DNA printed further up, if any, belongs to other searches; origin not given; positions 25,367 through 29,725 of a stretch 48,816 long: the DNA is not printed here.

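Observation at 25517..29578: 1353-aa GGDEF-STAND fusion: a diguanylate-cyclase domain attached to an AAA_16-type P-loop NTPase and about 900 aa of unknown helical sequence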

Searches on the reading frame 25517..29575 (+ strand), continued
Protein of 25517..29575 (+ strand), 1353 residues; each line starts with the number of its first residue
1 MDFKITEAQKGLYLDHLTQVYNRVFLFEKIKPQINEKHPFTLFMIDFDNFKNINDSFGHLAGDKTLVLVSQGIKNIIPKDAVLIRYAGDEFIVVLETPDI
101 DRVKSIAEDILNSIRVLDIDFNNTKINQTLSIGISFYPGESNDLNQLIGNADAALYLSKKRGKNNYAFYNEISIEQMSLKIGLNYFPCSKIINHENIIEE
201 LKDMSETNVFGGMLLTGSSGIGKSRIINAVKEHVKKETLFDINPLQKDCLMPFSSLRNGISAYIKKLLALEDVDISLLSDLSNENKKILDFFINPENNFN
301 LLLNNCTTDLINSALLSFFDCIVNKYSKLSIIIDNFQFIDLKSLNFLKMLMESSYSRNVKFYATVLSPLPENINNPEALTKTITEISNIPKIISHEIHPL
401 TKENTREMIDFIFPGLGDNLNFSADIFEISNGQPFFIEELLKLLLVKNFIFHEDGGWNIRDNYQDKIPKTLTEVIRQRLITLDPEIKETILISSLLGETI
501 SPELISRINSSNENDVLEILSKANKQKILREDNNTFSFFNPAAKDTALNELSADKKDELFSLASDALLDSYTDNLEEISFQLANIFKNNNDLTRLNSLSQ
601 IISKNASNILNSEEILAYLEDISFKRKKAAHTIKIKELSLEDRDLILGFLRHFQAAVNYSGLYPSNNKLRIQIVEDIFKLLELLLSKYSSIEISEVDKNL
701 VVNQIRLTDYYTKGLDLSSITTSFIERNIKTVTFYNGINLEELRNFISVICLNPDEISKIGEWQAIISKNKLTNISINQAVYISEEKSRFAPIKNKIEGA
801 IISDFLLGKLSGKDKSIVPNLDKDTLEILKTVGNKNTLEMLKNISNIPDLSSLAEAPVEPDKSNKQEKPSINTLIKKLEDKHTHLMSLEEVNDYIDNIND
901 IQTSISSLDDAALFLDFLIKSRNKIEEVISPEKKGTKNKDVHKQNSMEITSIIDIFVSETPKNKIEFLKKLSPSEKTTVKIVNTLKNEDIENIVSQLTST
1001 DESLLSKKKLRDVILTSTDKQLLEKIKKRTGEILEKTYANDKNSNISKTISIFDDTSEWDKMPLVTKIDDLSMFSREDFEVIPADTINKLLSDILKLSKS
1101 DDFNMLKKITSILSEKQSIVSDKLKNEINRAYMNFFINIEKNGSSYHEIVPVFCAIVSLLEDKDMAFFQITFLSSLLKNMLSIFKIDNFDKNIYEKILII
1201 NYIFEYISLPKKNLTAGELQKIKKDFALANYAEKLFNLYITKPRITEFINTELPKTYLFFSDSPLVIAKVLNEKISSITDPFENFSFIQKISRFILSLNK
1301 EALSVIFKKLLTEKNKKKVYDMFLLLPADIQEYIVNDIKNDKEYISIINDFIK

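Call 6: find_homologous_proteins(query=window:25517-29575:+, max_evalue=0.00001)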
Query window:25517-29575:+ (1353 aa): 527 proteins with E <= 0.00001 among 8000 candidates; the best 120 are listed.
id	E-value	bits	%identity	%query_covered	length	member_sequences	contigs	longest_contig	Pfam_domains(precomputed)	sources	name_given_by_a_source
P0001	0.0e+0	1746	100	60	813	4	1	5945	PF13401.13,PF00990.27,PF13191.13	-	-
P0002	1.6e-185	637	38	60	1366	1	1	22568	PF00990.27,PF13191.13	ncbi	-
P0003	1.1e-181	625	38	59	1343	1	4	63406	PF00990.27,PF13191.13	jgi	-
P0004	2.4e-175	604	31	95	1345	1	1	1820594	PF00990.27,PF13191.13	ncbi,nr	ncbi:MAG: diguanylate cyclase [Candidatus Omnitrophota bacterium]|nr:MAG: diguanylate cyclase [Candi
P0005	7.9e-174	599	31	95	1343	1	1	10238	PF00990.27,PF13191.13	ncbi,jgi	ncbi:MAG: diguanylate cyclase [Candidatus Omnitrophota bacterium]|jgi:diguanylate cyclase (GGDEF)-li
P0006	5.9e-161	556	37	62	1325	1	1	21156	PF00990.27,PF13191.13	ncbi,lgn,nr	ncbi:MAG: diguanylate cyclase [Candidatus Omnitrophica bacterium]|nr:diguanylate cyclase [Candidatus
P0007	2.0e-159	551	36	59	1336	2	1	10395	PF00990.27,PF13191.13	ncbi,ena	-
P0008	1.3e-126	442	29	95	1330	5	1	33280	PF00990.27,PF13191.13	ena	-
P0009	2.2e-104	369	30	61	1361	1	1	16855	PF24898.3,PF00990.27,PF01637.25,PF13646.13,PF13191.13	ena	-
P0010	9.4e-101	357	29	61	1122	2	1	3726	PF00990.27,PF13191.13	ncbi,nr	ncbi:MAG: diguanylate cyclase, partial [Candidatus Omnitrophica bacterium]|nr:diguanylate cyclase [C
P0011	2.8e-99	352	28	61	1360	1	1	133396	PF13401.13,PF00990.27,PF01637.25,PF13646.13,PF13191.13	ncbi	ncbi:MAG: diguanylate cyclase [Candidatus Omnitrophota bacterium]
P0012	2.8e-97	345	28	61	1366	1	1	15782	PF00990.27,PF01637.25,PF13646.13,PF13191.13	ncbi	-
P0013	3.5e-96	342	29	59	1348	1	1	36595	PF13401.13,PF00990.27,PF13646.13,PF13191.13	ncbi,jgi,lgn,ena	ncbi:MAG: diguanylate cyclase [Candidatus Omnitrophota bacterium]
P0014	4.5e-93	331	26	85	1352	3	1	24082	PF13401.13,PF24898.3,PF00990.27,PF13646.13,PF13191.13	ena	-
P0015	5.0e-87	311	28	59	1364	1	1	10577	PF24898.3,PF00990.27,PF13646.13,PF13191.13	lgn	-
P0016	1.1e-84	303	28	59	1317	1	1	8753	PF24898.3,PF00990.27,PF13646.13,PF13191.13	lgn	-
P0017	1.4e-78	283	29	59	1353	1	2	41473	PF00990.27,PF13646.13,PF13191.13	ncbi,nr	ncbi:MAG: diguanylate cyclase [Candidatus Omnitrophica bacterium]|nr:diguanylate cyclase [Candidatus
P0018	3.5e-72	262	27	59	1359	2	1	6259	PF00990.27,PF13646.13,PF13191.13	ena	-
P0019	1.1e-71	260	27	59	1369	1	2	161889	PF00990.27,PF13646.13,PF13191.13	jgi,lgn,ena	-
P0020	3.3e-70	255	27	62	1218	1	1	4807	PF13401.13,PF00990.27,PF13191.13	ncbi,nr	ncbi:MAG: diguanylate cyclase, partial [Candidatus Omnitrophica bacterium]|nr:diguanylate cyclase [C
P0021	3.5e-68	249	27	64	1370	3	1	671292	PF13401.13,PF00990.27,PF13646.13,PF25199.2,PF13191.13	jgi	-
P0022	9.9e-65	237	25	64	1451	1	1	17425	PF03130.23,PF00990.27,PF13646.13,PF13191.13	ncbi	ncbi:diguanylate cyclase [Candidatus Omnitrophota bacterium]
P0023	7.4e-64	234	26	57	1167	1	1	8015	PF00990.27,PF13646.13,PF13191.13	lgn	-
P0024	8.4e-64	234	28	66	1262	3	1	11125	PF24898.3,PF00990.27,PF13191.13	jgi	-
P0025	2.1e-60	223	26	57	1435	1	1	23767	PF03130.23,PF00990.27,PF13646.13,PF13191.13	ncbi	ncbi:MAG: diguanylate cyclase [Planctomycetota bacterium]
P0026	3.9e-57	212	25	58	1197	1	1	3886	PF00990.27,PF13191.13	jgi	jgi:diguanylate cyclase (GGDEF)-like protein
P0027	2.3e-55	206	25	57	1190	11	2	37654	PF00990.27,PF13646.13,PF13191.13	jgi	jgi:diguanylate cyclase (GGDEF)-like protein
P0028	6.3e-53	198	24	58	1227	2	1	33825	PF00990.27,PF13191.13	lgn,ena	-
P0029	1.0e-48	184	23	58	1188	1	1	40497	PF00990.27,PF13191.13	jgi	jgi:diguanylate cyclase (GGDEF)-like protein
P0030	3.5e-47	179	23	59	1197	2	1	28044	PF03130.23,PF13401.13,PF00990.27,PF13646.13,PF13191.13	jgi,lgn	jgi:diguanylate cyclase (GGDEF)-like protein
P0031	6.0e-46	175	23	65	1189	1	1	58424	PF13401.13,PF00990.27,PF13646.13,PF13191.13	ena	-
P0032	5.1e-45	172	23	57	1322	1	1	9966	PF03130.23,PF00990.27,PF13646.13,PF13191.13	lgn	-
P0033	2.3e-44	170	23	63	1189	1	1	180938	PF13401.13,PF00990.27,PF13646.13,PF13191.13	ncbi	-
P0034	1.6e-42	164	30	16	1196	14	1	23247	PF13401.13,PF00990.27,PF13646.13,PF13191.13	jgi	jgi:diguanylate cyclase (GGDEF)-like protein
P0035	1.6e-42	164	24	44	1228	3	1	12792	PF10602.16,PF17874.8,PF00515.35,PF13424.13,PF13176.13,PF13432.13,PF13401.13,PF00990.27,PF13181.13,PF07719.24,PF13191.13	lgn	-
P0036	7.2e-42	162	24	44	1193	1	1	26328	PF00515.35,PF13424.13,PF13401.13,PF00990.27,PF13181.13,PF07719.24,PF13191.13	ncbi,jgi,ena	-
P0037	1.4e-41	161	25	44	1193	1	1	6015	PF00515.35,PF13424.13,PF13432.13,PF13401.13,PF00990.27,PF13181.13,PF07719.24,PF13191.13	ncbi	-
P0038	3.4e-38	149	25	45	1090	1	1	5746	PF17874.8,PF00515.35,PF13424.13,PF00990.27,PF13181.13,PF07719.24,PF13191.13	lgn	-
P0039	1.9e-37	147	25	45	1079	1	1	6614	PF10602.16,PF17874.8,PF13424.13,PF13432.13,PF00990.27,PF07719.24,PF13191.13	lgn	-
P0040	3.4e-37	146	22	57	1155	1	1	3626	PF13401.13,PF00990.27,PF13191.13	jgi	jgi:diguanylate cyclase (GGDEF)-like protein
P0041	1.7e-36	144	25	57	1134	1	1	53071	PF13401.13,PF00990.27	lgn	-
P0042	1.3e-34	138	24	56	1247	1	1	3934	PF13401.13,PF00990.27,PF01637.25,PF13191.13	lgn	-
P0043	5.2e-28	116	24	44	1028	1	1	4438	PF10602.16,PF12862.14,PF13414.13,PF13176.13,PF24885.2,PF13401.13,PF13428.13,PF00990.27,PF13191.13,PF13374.13,PF14559.13,PF13371.13,PF17874.8,PF00515.35,PF24760.2,PF13424.13,PF28559.1,PF14938.13,PF13432.13,PF24898.3,PF13181.13,PF07719.24,PF13174.13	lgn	-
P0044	3.1e-27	113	41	12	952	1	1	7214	PF08447.19,PF13426.14,PF13188.14,PF19443.5,PF08448.17,PF00563.26,PF00989.32,PF00990.27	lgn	-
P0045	6.5e-26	109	33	11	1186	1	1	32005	PF13426.14,PF00563.26,PF00990.27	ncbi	ncbi:MAG: bifunctional diguanylate cyclase/phosphodiesterase [Mobilitalea sp.]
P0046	3.0e-24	103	39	12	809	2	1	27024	PF08447.19,PF13426.14,PF13188.14,PF08448.17,PF00563.26,PF00989.32,PF00990.27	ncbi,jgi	-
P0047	3.3e-24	103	40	14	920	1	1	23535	PF08447.19,PF13426.14,PF13188.14,PF24820.2,PF03707.22,PF08448.17,PF00563.26,PF00989.32,PF00990.27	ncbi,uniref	ncbi:EAL domain-containing protein [Niallia oryzisoli]|uniref:bifunctional diguanylate cyclase/phosp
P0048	1.4e-23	101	36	12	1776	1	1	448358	PF07714.24,PF00069.32,PF17874.8,PF00515.35,PF13424.13,PF13401.13,PF00990.27,PF07719.24,PF13191.13,PF13374.13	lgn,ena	-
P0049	1.7e-23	101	43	12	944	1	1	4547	PF08447.19,PF13426.14,PF13188.14,PF18095.8,PF19443.5,PF08448.17,PF00563.26,PF00989.32,PF00990.27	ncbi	-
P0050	1.7e-23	101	40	11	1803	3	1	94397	PF01590.33,PF13424.13,PF00990.27,PF13191.13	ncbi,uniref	ncbi:diguanylate cyclase [Clostridium sp.]|uniref:diguanylate cyclase n=1 Tax=Clostridium sp. TaxID=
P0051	1.9e-23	101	30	12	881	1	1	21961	PF00990.27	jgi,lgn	-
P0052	3.2e-23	100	37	12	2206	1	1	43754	PF13185.13,PF13414.13,PF13176.13,PF13492.13,PF00004.36,PF13428.13,PF00990.27,PF14532.13,PF07728.21,PF13191.13,PF13374.13,PF07714.24,PF00069.32,PF25201.1,PF00158.33,PF17874.8,PF25601.2,PF01590.33,PF00515.35,PF13424.13,PF13181.13,PF07719.24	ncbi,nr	ncbi:MAG: sigma 54-interacting transcriptional regulator [Candidatus Cloacimonetes bacterium]|nr:sig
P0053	7.4e-23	99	40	12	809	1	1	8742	PF08447.19,PF13426.14,PF13188.14,PF24820.2,PF08448.17,PF00563.26,PF00989.32,PF00990.27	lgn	-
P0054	9.4e-23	98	39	12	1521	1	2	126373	PF07494.18,PF00563.26,PF00990.27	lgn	-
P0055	1.2e-22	98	34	12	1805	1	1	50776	PF07714.24,PF00069.32,PF13185.13,PF01590.33,PF03109.23,PF13424.13,PF13492.13,PF00990.27,PF01163.29,PF01636.30,PF13191.13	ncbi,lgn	-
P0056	1.3e-22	98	40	14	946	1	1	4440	PF08447.19,PF13426.14,PF13188.14,PF19443.5,PF08448.17,PF00563.26,PF00989.32,PF00990.27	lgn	-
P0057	2.7e-22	97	38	13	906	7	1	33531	PF08447.19,PF13426.14,PF08448.17,PF00563.26,PF00990.27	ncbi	-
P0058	2.9e-22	97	39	12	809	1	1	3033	PF08447.19,PF13426.14,PF13188.14,PF08448.17,PF00563.26,PF00989.32,PF00990.27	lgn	-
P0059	4.1e-22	96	36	12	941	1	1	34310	PF08447.19,PF13426.14,PF13188.14,PF12860.14,PF08448.17,PF00563.26,PF00989.32,PF00990.27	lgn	-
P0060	4.7e-22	96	36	12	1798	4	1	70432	PF13414.13,PF13176.13,PF13428.13,PF00990.27,PF13191.13,PF13374.13,PF07714.24,PF00069.32,PF17874.8,PF00515.35,PF13424.13,PF13181.13,PF07719.24,PF13174.13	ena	-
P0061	6.8e-22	95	37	13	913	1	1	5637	PF08447.19,PF13426.14,PF08448.17,PF00563.26,PF00990.27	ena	-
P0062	8.5e-22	95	38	12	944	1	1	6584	PF13426.14,PF13188.14,PF08448.17,PF11845.14,PF00563.26,PF00989.32,PF00990.27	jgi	jgi:diguanylate cyclase (GGDEF)-like protein/PAS domain S-box-containing protein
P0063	8.6e-22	95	37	13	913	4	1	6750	PF08447.19,PF13426.14,PF08448.17,PF00563.26,PF00990.27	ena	-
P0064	9.6e-22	95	41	12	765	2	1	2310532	PF00563.26,PF00990.27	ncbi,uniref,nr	ncbi:bifunctional diguanylate cyclase/phosphodiesterase [Hydrogenimonas cancrithermarum]|uniref:bifu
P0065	1.0e-21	95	39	12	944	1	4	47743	PF08447.19,PF13426.14,PF13188.14,PF19443.5,PF08448.17,PF00563.26,PF00989.32,PF00990.27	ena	-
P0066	1.1e-21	95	37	12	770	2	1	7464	PF14827.13,PF00563.26,PF00990.27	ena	-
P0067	1.1e-21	95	41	12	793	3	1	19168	PF00563.26,PF00990.27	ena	-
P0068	1.2e-21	95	33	12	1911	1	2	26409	PF07714.24,PF00069.32,PF01590.33,PF00563.26,PF00990.27,PF13191.13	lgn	-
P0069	1.2e-21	95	39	14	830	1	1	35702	PF08447.19,PF13426.14,PF13188.14,PF08448.17,PF00563.26,PF00989.32,PF00990.27,PF00072.31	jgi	jgi:diguanylate cyclase (GGDEF)-like protein/PAS domain S-box-containing protein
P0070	1.3e-21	95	38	13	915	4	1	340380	PF08447.19,PF13426.14,PF08448.17,PF00563.26,PF00990.27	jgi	jgi:diguanylate cyclase (GGDEF)-like protein/PAS domain S-box-containing protein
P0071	1.5e-21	94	37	13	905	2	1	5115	PF08447.19,PF13426.14,PF08448.17,PF00563.26,PF00990.27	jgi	jgi:diguanylate cyclase (GGDEF)-like protein/PAS domain S-box-containing protein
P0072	1.6e-21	94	39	12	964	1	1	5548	PF08447.19,PF13426.14,PF13188.14,PF12860.14,PF03707.22,PF08448.17,PF00563.26,PF00989.32,PF00990.27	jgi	jgi:diguanylate cyclase (GGDEF)-like protein/PAS domain S-box-containing protein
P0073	1.7e-21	94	37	13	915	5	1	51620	PF08447.19,PF13426.14,PF08448.17,PF00563.26,PF00989.32,PF00990.27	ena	-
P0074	1.8e-21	94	34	14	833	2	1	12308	PF00563.26,PF00990.27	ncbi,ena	-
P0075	1.9e-21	94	41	12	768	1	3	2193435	PF00563.26,PF00990.27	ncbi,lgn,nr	ncbi:diguanylate cyclase/phosphodiesterase (GGDEF & EAL domains) with PAS/PAC sensor [Hydrogenimonas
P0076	2.1e-21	94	39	12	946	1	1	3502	PF08447.19,PF13426.14,PF13188.14,PF19443.5,PF08448.17,PF00563.26,PF00989.32,PF00990.27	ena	-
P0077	2.2e-21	94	36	12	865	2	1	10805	PF13426.14,PF00563.26,PF00989.32,PF00990.27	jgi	jgi:diguanylate cyclase (GGDEF)-like protein/PAS domain S-box-containing protein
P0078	2.3e-21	94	35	12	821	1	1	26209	PF08447.19,PF13426.14,PF13188.14,PF08448.17,PF00563.26,PF00989.32,PF00990.27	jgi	-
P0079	2.6e-21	94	36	13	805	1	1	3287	PF08447.19,PF13426.14,PF13188.14,PF08448.17,PF00563.26,PF00989.32,PF00990.27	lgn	-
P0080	3.2e-21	93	37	13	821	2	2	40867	PF08447.19,PF13426.14,PF13188.14,PF08448.17,PF00563.26,PF00989.32,PF00990.27,PF00072.31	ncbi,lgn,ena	ncbi:MAG: EAL domain-containing protein [Methylococcaceae bacterium]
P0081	3.6e-21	93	39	12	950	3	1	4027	PF00563.26,PF00990.27,PF08376.16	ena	-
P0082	3.8e-21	93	40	11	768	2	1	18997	PF02743.25,PF00563.26,PF00990.27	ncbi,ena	-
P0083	4.1e-21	93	38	11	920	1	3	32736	PF13426.14,PF08448.17,PF00563.26,PF00990.27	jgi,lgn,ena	-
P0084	4.2e-21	93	38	13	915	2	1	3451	PF08447.19,PF13426.14,PF08448.17,PF00563.26,PF00990.27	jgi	-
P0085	4.3e-21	93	39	13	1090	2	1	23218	PF08447.19,PF13426.14,PF08495.16,PF08448.17,PF10442.15,PF00563.26,PF00989.32,PF00990.27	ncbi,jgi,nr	ncbi:MAG: hypothetical protein DRG09_00285 [Epsilonproteobacteria bacterium]|nr:MAG: hypothetical pr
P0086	4.5e-21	93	36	14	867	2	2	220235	PF00563.26,PF00990.27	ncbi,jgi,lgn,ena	-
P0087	4.8e-21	93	36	12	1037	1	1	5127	PF13426.14,PF00563.26,PF00989.32,PF00990.27,PF08376.16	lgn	-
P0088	5.8e-21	92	34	12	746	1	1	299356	PF00563.26,PF00990.27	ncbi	-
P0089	5.9e-21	92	35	12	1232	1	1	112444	PF13596.13,PF08447.19,PF13426.14,PF13188.14,PF13185.13,PF12860.14,PF01590.33,PF08448.17,PF00563.26,PF00989.32,PF00990.27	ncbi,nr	ncbi:MAG: PAS domain S-box protein [Gallionellaceae bacterium]|nr:PAS domain S-box protein [Gallione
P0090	6.1e-21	92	41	12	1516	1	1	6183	PF08447.19,PF13426.14,PF13188.14,PF08448.17,PF00563.26,PF00989.32,PF00990.27,PF00571.34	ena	-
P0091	6.1e-21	92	36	13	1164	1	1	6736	PF08447.19,PF13426.14,PF13188.14,PF13185.13,PF01590.33,PF08448.17,PF00563.26,PF00989.32,PF00990.27,PF03924.20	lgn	-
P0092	9.2e-21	92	36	12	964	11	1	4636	PF08447.19,PF13426.14,PF13188.14,PF08448.17,PF00563.26,PF00989.32,PF00990.27,PF03924.20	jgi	jgi:diguanylate cyclase (GGDEF)-like protein/PAS domain S-box-containing protein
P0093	1.3e-20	91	38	12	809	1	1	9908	PF08447.19,PF13426.14,PF13188.14,PF08448.17,PF00563.26,PF00989.32,PF00990.27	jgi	jgi:diguanylate cyclase (GGDEF)-like protein/PAS domain S-box-containing protein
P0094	1.5e-20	91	40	11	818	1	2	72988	PF13426.14,PF11845.14,PF00563.26,PF00989.32,PF00990.27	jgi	jgi:diguanylate cyclase (GGDEF)-like protein/PAS domain S-box-containing protein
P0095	1.6e-20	91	37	12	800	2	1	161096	PF08447.19,PF13426.14,PF13188.14,PF08448.17,PF00563.26,PF00989.32,PF00990.27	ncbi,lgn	-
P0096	2.2e-20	90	35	12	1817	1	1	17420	PF13185.13,PF13401.13,PF00990.27,PF13191.13,PF13374.13,PF07714.24,PF00069.32,PF17874.8,PF01590.33,PF13424.13,PF13181.13,PF07719.24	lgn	-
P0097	2.6e-20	90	37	13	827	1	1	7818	PF08447.19,PF13426.14,PF19443.5,PF00563.26,PF00989.32,PF00990.27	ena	-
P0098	2.7e-20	90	37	13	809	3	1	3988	PF08447.19,PF13426.14,PF00563.26,PF00990.27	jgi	jgi:diguanylate cyclase (GGDEF)-like protein/PAS domain S-box-containing protein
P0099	2.7e-20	90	37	13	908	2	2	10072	PF08447.19,PF13426.14,PF08448.17,PF00563.26,PF00990.27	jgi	-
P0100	3.1e-20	90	38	12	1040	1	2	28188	PF08447.19,PF13426.14,PF13188.14,PF08448.17,PF00563.26,PF00989.32,PF00990.27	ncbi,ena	-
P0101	3.4e-20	90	40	12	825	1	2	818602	PF08447.19,PF13426.14,PF13188.14,PF08448.17,PF00563.26,PF00989.32,PF00990.27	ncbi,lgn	-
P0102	3.8e-20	90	36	12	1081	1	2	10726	PF13426.14,PF13188.14,PF21689.5,PF08448.17,PF00563.26,PF00989.32,PF00990.27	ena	-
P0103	3.8e-20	90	35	13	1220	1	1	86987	PF08447.19,PF13426.14,PF13188.14,PF08448.17,PF00563.26,PF00989.32,PF00990.27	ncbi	-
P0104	4.0e-20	90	40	12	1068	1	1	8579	PF00990.27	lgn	-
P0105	4.3e-20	89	38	12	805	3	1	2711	PF08447.19,PF13426.14,PF13188.14,PF24820.2,PF08448.17,PF00563.26,PF00989.32,PF00990.27,PF25487.2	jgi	jgi:diguanylate cyclase (GGDEF)-like protein/PAS domain S-box-containing protein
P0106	5.0e-20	89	39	12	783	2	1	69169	PF02743.25,PF00563.26,PF00990.27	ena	-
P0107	5.1e-20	89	37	12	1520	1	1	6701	PF08447.19,PF13426.14,PF13188.14,PF13185.13,PF01590.33,PF08448.17,PF00563.26,PF00989.32,PF00990.27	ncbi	-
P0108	5.2e-20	89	38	12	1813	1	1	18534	PF13426.14,PF13188.14,PF00512.32,PF00990.27,PF00072.31,PF01627.29,PF17152.11,PF08447.19,PF08448.17,PF02518.32,PF00563.26,PF00989.32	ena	-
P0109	5.6e-20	89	35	13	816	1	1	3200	PF17152.11,PF08447.19,PF13426.14,PF08448.17,PF00563.26,PF00989.32,PF00990.27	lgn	-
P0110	6.0e-20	89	40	12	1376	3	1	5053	PF08447.19,PF13426.14,PF13188.14,PF08448.17,PF02518.32,PF00512.32,PF00563.26,PF00989.32,PF00990.27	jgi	jgi:diguanylate cyclase (GGDEF)-like protein/PAS domain S-box-containing protein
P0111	7.4e-20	89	37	12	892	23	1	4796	PF08447.19,PF13426.14,PF13188.14,PF08448.17,PF00563.26,PF00989.32,PF00990.27,PF14598.13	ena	-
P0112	7.5e-20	89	35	12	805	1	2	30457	PF08447.19,PF13426.14,PF13188.14,PF08448.17,PF00563.26,PF00989.32,PF00990.27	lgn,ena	-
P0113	8.0e-20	89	32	15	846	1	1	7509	PF08447.19,PF13426.14,PF13188.14,PF08448.17,PF00563.26,PF00989.32,PF00990.27,PF00072.31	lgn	-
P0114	8.1e-20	89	39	12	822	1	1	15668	PF08447.19,PF13426.14,PF13188.14,PF08448.17,PF00563.26,PF00989.32,PF00990.27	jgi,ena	-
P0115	9.6e-20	88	34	13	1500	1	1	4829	PF08447.19,PF13426.14,PF13188.14,PF13185.13,PF12860.14,PF01590.33,PF08448.17,PF00563.26,PF00989.32,PF00990.27,PF03924.20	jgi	-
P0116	9.9e-20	88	35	12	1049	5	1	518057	PF08447.19,PF13426.14,PF08448.17,PF00563.26,PF00989.32,PF00990.27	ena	-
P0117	1.0e-19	88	35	12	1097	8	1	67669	PF08447.19,PF13426.14,PF08495.16,PF08448.17,PF10442.15,PF00563.26,PF00989.32,PF00990.27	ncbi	-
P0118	1.4e-19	88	37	12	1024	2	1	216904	PF08447.19,PF13426.14,PF13188.14,PF08448.17,PF00563.26,PF00989.32,PF00990.27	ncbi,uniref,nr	ncbi:MAG TPA: EAL domain-containing protein [Noviherbaspirillum sp.]|uniref:putative bifunctional di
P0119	1.4e-19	88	38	12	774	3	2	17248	PF00672.31,PF05228.20,PF00563.26,PF00990.27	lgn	-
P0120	1.7e-19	88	35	13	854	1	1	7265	PF13426.14,PF00563.26,PF00989.32,PF00990.27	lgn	-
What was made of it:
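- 25517..29578 (+): Gene for the 1353-aa AGDEF-cyclase / STAND NTPase / mid-domain / HEAT-like protein. Full-length homologues of 1190-1450 aa (call 6).
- Closest known: Ser/Thr kinase - AAA_16 - TPR - GGDEF proteins. Same: GGDEF and AAA_16/STAND in one polypeptide (P0048, P0050, P0055, P0060 in call 6).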
